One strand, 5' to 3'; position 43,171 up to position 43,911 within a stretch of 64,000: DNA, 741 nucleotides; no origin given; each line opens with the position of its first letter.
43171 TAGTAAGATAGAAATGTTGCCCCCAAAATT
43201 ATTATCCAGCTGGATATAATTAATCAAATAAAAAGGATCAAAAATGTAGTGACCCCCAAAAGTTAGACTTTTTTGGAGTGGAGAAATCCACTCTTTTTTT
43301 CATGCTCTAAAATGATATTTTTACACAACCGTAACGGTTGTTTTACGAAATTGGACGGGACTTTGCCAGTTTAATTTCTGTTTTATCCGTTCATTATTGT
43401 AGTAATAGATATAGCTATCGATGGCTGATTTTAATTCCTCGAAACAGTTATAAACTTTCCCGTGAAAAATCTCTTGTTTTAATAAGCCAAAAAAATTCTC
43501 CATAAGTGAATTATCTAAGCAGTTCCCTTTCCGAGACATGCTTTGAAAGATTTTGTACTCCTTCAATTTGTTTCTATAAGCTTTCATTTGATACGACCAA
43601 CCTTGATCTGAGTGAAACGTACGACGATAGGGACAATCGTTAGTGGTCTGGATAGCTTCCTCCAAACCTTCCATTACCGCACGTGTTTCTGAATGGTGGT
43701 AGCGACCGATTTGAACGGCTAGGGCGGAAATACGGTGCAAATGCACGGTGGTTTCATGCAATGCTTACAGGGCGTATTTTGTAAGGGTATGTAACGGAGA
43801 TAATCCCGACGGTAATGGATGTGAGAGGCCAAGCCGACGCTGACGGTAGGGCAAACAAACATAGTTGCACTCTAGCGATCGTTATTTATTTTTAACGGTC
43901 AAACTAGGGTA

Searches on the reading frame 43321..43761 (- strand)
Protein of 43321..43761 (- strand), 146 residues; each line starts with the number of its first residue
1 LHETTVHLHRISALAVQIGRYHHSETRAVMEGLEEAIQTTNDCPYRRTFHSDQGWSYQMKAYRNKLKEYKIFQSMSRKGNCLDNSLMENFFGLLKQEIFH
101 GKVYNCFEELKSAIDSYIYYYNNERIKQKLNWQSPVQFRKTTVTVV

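Call 3: search_protein_families(library=pfam, proteins=[window:43321-43761:-], max_evalue=1)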
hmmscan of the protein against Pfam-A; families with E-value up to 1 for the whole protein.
window:43321-43761:- (146 aa): 3 families
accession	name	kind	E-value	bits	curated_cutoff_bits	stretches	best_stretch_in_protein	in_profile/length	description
PF13333.12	rve_2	-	7e-20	71.4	22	1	88-142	1-55/56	Integrase core domain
PF13683.12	rve_3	-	4.3e-10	39.6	26.5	1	71-135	3-67/67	Integrase core domain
PF00665.32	rve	-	8.7e-10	39.2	32.6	1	22-81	44-102/102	Integrase core domain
